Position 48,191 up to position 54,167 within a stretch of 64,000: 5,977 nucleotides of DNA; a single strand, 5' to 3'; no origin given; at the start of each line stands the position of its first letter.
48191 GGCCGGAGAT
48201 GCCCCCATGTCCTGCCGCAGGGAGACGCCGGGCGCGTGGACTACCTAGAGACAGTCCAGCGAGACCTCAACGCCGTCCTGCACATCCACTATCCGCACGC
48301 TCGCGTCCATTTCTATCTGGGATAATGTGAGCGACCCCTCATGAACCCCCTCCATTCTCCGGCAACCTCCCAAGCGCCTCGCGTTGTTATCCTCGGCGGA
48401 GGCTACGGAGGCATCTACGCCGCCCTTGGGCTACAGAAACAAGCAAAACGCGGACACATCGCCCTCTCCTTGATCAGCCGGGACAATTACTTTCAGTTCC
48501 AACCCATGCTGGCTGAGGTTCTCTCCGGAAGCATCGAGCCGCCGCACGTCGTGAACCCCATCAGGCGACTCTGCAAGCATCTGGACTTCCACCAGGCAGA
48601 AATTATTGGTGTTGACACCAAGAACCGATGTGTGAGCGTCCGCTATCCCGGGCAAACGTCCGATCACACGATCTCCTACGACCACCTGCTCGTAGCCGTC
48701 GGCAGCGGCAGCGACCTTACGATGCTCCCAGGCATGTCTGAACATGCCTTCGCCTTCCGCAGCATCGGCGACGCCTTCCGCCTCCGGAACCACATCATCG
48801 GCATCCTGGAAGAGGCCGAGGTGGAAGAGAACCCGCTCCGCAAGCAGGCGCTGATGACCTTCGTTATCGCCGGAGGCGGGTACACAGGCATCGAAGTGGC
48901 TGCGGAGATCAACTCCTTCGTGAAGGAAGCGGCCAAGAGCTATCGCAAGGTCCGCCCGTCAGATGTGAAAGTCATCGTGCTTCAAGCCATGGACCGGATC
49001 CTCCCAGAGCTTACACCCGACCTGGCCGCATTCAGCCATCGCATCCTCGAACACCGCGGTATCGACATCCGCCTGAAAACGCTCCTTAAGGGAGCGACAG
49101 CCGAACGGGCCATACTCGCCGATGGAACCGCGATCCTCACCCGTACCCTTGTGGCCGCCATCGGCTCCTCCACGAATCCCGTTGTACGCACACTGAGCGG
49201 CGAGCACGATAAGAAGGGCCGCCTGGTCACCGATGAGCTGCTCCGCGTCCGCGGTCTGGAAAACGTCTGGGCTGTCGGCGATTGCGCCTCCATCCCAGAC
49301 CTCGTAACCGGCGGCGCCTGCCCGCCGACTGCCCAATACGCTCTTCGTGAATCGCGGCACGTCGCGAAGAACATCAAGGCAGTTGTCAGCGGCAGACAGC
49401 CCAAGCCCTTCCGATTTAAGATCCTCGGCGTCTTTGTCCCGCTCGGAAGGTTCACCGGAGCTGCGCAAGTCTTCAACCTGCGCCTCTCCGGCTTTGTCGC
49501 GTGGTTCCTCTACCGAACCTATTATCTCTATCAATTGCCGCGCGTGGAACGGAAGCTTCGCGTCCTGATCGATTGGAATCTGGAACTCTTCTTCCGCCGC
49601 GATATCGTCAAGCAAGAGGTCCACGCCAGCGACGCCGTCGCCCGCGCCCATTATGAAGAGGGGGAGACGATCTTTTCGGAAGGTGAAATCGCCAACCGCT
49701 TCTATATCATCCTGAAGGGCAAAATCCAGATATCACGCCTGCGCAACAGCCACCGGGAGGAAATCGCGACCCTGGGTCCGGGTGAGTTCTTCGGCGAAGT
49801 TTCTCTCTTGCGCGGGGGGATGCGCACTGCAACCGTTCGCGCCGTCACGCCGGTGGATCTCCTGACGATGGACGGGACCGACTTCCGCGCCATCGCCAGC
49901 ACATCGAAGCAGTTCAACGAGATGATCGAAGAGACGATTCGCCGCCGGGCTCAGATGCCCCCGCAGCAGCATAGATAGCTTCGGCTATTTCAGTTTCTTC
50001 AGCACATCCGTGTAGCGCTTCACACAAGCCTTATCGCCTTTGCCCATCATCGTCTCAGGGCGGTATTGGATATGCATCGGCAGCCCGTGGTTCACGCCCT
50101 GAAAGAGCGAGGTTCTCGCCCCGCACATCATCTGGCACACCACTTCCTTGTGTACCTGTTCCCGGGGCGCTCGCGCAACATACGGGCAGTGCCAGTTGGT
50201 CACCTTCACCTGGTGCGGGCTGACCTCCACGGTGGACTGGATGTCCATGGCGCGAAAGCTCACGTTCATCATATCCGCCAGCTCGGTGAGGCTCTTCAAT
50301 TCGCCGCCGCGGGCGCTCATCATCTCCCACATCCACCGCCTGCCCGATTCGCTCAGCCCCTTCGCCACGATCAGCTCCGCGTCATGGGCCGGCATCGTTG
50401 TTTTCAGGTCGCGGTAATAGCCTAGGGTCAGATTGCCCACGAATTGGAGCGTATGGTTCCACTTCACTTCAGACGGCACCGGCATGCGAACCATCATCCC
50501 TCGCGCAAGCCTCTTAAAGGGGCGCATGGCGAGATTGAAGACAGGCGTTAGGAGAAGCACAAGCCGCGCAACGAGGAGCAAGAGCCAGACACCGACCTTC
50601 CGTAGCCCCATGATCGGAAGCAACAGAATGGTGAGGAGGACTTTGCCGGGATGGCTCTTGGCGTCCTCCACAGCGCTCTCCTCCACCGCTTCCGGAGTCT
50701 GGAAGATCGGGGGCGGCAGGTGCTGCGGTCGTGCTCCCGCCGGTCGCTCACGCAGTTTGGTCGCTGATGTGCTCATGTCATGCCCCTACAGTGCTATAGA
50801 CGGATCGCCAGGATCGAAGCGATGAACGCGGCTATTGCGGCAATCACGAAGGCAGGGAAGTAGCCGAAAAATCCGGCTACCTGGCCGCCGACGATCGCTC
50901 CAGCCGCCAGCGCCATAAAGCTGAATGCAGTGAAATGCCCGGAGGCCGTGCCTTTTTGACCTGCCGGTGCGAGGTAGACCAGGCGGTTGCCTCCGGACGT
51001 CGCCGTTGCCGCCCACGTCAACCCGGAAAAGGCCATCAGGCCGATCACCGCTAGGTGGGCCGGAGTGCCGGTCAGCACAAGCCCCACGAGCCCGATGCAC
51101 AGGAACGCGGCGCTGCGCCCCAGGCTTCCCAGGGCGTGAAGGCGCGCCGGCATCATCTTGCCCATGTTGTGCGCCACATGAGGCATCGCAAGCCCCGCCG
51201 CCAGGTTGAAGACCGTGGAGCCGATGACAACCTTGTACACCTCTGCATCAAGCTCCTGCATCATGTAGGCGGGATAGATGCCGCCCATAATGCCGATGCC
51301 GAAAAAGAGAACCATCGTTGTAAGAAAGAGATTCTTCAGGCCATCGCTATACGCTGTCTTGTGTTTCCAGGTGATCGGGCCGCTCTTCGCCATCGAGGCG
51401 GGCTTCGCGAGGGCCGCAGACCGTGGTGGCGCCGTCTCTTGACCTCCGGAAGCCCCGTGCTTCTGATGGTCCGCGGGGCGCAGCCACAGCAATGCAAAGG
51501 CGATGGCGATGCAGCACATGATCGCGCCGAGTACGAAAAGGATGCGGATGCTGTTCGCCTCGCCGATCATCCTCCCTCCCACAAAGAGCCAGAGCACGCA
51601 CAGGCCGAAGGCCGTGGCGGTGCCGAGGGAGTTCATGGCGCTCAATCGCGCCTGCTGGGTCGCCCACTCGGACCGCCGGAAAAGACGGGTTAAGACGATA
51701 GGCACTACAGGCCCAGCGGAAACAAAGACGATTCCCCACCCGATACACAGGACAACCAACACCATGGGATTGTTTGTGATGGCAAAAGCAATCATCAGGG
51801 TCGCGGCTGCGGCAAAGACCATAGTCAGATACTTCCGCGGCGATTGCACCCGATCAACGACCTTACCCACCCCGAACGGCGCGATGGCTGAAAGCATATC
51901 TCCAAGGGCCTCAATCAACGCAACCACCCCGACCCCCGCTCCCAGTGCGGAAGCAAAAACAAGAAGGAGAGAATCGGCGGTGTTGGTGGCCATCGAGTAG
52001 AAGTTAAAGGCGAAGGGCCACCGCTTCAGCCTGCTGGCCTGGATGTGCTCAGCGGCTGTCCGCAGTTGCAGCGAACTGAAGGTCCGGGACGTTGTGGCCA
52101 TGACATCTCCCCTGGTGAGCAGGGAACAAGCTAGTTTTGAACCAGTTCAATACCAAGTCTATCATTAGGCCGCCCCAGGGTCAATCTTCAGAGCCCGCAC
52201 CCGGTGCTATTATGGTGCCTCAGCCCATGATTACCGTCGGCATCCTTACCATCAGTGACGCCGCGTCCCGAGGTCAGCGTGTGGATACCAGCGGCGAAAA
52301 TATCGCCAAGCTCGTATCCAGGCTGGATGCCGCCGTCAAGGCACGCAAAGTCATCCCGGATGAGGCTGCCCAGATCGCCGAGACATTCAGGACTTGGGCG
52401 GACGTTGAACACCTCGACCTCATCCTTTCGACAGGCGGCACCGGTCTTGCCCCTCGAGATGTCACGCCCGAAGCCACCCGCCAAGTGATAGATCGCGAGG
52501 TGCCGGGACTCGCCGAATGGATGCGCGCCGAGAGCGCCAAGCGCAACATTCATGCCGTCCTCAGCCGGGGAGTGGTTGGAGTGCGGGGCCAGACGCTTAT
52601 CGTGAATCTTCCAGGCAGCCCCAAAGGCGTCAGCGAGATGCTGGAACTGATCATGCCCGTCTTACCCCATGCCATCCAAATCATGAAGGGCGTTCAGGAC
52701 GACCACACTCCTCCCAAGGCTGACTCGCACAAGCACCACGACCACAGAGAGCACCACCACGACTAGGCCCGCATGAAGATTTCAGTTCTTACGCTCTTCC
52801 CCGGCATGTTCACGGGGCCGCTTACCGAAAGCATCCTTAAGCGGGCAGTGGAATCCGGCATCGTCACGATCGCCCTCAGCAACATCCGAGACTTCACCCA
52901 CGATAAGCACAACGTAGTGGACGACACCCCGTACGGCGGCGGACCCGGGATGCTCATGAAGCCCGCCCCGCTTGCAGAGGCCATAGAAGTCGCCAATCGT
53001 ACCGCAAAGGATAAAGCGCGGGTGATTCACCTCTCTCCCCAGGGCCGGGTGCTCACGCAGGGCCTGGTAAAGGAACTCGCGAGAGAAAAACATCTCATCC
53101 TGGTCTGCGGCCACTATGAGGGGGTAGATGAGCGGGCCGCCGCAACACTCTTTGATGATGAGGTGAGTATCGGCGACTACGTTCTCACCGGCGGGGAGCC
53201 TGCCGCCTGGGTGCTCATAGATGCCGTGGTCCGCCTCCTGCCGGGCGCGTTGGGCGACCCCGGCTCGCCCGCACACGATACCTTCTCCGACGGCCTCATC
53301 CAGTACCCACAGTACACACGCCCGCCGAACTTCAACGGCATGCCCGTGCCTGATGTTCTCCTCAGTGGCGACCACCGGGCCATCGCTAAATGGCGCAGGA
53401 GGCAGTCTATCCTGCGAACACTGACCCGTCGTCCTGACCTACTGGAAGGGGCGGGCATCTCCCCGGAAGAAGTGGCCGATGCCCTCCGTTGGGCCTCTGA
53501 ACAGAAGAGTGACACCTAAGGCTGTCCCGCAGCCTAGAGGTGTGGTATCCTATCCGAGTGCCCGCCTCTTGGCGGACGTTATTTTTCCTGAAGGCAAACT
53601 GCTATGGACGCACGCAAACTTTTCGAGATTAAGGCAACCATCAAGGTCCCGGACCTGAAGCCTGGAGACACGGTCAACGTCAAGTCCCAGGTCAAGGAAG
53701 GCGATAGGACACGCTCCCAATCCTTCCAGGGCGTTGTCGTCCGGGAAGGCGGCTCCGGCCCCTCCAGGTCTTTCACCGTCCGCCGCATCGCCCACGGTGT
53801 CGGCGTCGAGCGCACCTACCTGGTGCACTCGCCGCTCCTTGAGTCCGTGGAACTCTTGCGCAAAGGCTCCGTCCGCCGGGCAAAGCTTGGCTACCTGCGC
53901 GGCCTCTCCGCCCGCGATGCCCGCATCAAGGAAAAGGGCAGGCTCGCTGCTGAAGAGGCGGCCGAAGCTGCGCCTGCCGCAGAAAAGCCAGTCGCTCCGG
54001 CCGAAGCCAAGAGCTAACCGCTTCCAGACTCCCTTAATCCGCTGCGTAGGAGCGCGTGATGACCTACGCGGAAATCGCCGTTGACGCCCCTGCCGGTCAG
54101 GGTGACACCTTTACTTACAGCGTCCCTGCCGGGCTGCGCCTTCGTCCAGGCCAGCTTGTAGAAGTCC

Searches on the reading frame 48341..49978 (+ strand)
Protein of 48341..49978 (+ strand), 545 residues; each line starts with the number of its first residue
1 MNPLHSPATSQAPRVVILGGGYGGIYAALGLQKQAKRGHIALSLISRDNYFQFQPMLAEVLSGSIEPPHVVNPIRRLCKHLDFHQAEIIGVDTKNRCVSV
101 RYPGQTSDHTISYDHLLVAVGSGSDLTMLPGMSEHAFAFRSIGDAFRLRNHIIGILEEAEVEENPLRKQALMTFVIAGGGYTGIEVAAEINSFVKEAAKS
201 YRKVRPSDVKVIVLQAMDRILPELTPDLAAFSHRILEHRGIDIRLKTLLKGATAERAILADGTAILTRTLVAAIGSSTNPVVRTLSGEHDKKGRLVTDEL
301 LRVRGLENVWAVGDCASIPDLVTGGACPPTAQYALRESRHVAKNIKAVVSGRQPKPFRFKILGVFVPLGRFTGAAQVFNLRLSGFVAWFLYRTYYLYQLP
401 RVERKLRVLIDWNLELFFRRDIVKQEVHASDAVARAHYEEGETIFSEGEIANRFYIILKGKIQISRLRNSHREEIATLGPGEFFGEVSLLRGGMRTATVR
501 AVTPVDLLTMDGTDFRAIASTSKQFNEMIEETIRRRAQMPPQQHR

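Call 40: search_protein_families(library=pfam, proteins=[window:48341-49978:+], max_evalue=0.00001)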
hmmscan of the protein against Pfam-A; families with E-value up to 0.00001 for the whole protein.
window:48341-49978:+ (545 aa): 3 families
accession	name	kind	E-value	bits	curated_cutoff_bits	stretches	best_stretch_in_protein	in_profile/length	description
PF07992.20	Pyr_redox_2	-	1.3e-45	156.5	26.1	1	14-323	2-285/291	Pyridine nucleotide-disulphide oxidoreductase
PF00027.35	cNMP_binding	-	1.5e-24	86.2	27.5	1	437-520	3-87/89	Cyclic nucleotide-binding domain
PF00070.33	Pyr_redox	-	1.5e-09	38.6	22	1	174-253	2-67/82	Pyridine nucleotide-disulphide oxidoreductase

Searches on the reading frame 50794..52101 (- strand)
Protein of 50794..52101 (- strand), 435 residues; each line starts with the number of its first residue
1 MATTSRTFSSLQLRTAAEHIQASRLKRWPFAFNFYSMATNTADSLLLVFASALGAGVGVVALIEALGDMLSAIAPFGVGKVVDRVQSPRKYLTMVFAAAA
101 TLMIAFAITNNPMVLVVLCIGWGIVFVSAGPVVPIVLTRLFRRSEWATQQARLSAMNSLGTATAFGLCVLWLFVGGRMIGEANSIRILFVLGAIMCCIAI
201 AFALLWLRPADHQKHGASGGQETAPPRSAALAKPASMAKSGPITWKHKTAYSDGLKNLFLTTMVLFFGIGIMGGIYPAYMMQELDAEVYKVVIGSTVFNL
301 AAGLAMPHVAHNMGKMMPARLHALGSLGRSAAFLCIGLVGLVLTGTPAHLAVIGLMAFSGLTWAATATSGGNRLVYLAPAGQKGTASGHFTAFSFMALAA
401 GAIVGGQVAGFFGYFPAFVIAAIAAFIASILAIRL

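Call 41: search_protein_families(library=pfam, proteins=[window:50794-52101:-], max_evalue=0.00001)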
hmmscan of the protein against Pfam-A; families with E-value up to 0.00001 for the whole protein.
window:50794-52101:- (435 aa): 1 family
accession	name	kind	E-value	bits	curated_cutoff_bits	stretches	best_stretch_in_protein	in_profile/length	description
PF07690.21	MFS_1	-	7.6e-18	65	33.4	2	32-307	5-256/347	Major Facilitator Superfamily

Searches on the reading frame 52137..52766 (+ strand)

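Call 41: search_protein_families(library=pfam, proteins=[window:52137-52766:+], max_evalue=0.00001)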
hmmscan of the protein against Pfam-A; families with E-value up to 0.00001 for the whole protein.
window:52137-52766:+ (209 aa): 1 family
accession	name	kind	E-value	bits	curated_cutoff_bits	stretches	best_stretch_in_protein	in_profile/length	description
PF00994.29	MoCF_biosynth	-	1.3e-33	116.1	26.6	1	35-178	1-144/144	Probable molybdopterin binding domain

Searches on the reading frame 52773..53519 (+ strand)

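Call 41: search_protein_families(library=pfam, proteins=[window:52773-53519:+], max_evalue=0.00001)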
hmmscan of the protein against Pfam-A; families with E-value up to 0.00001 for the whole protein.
window:52773-53519:+ (248 aa): 1 family
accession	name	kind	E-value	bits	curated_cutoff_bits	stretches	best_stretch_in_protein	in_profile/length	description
PF01746.26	tRNA_m1G_MT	-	1e-60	205.2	27.3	1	23-221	2-195/195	tRNA (Guanine-1)-methyltransferase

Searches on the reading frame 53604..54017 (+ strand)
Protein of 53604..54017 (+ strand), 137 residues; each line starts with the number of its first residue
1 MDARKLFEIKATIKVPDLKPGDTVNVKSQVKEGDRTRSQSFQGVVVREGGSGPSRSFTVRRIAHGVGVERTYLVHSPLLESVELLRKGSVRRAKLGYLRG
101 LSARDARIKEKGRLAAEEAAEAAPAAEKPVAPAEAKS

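Call 41: search_protein_families(library=pfam, proteins=[window:53604-54017:+], max_evalue=0.00001)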
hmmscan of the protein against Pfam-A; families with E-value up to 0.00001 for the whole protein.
window:53604-54017:+ (137 aa): 1 family
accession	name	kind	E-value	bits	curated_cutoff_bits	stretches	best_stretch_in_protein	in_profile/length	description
PF01245.26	Ribosomal_L19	-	1.1e-37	128.9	22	1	12-111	12-111/111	Ribosomal protein L19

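Call 53: find_encoding_contigs(protein=window:53604-54017:+, flank=3000, max_places=4)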
Protein window:53604-54017:+ (137 aa): 12 contigs read that carry it; 4 places shown.
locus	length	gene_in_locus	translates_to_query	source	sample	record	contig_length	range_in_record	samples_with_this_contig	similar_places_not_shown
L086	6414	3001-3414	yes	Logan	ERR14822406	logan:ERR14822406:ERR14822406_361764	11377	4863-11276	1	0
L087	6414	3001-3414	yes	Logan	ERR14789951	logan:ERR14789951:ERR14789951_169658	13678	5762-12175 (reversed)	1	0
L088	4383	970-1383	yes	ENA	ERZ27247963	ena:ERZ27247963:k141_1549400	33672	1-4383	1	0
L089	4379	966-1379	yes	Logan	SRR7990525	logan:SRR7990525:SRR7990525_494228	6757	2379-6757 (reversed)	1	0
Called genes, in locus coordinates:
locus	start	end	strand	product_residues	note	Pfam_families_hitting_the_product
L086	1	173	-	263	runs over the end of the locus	-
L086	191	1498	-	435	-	PF07690:MFS_1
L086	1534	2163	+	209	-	PF00994:MoCF_biosynth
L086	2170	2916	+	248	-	PF01746:tRNA_m1G_MT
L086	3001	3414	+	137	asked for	PF01245:Ribosomal_L19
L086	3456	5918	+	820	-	PF17764:PriA_3primeBD, PF00270:DEAD, PF04851:ResIII, PF00271:Helicase_C (faint), PF18319:Zn_ribbon_PriA (weak), PF18074:PriA_C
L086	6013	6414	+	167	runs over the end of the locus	?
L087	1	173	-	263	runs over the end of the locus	-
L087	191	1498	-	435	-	PF07690:MFS_1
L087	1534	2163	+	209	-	PF00994:MoCF_biosynth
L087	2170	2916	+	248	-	PF01746:tRNA_m1G_MT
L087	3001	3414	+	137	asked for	PF01245:Ribosomal_L19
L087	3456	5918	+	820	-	PF17764:PriA_3primeBD, PF00270:DEAD, PF04851:ResIII, PF00271:Helicase_C (faint), PF18319:Zn_ribbon_PriA (weak), PF18074:PriA_C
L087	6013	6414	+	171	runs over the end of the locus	PF01327:Pep_deformylase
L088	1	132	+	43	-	?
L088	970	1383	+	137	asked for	PF01245:Ribosomal_L19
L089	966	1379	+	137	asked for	PF01245:Ribosomal_L19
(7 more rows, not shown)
